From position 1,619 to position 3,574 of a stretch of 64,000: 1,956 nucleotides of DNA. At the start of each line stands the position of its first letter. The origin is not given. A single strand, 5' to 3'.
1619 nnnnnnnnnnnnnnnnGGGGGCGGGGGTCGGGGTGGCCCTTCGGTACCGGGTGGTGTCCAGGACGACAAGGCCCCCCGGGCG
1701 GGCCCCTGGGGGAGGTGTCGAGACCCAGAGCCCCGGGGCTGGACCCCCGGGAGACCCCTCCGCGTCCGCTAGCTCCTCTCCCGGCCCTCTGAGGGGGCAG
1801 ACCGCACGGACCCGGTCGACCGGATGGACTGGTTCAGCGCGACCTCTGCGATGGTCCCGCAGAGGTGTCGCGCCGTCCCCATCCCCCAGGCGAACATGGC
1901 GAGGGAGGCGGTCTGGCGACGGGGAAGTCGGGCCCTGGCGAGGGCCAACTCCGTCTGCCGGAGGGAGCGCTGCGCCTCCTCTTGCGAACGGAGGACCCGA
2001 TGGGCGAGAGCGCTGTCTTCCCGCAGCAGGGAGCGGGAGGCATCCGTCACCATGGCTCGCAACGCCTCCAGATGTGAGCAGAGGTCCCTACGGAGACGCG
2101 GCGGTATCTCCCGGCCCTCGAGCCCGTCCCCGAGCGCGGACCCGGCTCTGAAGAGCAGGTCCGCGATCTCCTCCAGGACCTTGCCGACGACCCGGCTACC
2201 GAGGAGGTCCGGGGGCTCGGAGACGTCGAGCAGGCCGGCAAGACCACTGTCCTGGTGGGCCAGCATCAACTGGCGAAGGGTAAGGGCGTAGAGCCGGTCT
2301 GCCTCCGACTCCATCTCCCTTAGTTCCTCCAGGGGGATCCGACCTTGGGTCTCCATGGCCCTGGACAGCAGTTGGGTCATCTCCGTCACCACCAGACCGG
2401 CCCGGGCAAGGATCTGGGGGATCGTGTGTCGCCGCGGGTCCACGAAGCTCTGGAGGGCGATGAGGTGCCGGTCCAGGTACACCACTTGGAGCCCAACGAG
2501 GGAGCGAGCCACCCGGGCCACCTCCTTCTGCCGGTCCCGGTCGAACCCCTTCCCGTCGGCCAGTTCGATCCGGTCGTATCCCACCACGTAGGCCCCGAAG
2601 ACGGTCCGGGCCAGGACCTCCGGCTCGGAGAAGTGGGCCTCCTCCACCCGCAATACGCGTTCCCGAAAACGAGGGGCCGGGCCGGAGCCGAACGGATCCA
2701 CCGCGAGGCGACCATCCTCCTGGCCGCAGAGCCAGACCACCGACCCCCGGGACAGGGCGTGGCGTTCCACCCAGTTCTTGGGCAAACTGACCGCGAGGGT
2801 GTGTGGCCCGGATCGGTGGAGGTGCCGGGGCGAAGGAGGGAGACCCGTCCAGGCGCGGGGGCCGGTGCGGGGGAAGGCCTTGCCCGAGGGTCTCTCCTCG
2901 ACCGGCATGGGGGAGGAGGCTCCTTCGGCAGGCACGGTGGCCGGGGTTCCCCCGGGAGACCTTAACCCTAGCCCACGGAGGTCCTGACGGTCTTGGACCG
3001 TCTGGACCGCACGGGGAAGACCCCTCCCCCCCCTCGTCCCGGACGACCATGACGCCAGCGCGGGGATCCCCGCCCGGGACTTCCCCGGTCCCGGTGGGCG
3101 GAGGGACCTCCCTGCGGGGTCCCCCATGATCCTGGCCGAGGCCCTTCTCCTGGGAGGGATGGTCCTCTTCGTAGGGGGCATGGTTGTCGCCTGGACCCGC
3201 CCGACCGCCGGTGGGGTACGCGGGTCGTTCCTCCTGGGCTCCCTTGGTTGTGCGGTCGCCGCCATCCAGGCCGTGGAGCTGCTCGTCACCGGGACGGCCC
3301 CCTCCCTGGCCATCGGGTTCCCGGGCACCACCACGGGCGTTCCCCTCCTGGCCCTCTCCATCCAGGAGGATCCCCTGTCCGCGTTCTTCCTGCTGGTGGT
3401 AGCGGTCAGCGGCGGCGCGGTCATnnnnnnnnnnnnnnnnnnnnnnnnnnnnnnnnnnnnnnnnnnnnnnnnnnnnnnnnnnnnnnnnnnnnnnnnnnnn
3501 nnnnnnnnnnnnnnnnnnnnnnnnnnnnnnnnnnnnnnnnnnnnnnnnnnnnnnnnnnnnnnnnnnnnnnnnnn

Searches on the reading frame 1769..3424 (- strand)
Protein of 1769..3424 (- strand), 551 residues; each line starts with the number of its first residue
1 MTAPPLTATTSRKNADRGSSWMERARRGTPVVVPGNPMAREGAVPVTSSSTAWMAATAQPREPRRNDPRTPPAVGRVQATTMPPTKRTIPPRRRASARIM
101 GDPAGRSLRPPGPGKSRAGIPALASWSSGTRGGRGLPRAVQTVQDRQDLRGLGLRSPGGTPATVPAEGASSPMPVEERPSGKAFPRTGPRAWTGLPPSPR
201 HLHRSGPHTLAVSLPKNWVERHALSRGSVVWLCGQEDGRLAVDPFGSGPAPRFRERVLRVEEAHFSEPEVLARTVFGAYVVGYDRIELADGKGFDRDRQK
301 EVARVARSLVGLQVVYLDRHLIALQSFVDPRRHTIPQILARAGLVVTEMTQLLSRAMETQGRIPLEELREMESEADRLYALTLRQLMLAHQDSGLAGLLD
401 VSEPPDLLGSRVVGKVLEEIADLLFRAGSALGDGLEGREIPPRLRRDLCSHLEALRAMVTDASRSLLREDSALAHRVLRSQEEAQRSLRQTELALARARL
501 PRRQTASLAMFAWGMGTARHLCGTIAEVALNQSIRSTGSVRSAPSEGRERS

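Call 42: search_protein_families(library=pfam, proteins=[window:1769-3424:-], max_evalue=0.0001)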
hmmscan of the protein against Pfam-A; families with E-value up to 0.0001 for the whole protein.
window:1769-3424:- (551 aa): 1 family
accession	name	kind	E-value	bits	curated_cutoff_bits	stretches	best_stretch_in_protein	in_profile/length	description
PF01895.24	PhoU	-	8e-06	26.6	23.5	0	340-424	2-82/89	PhoU domain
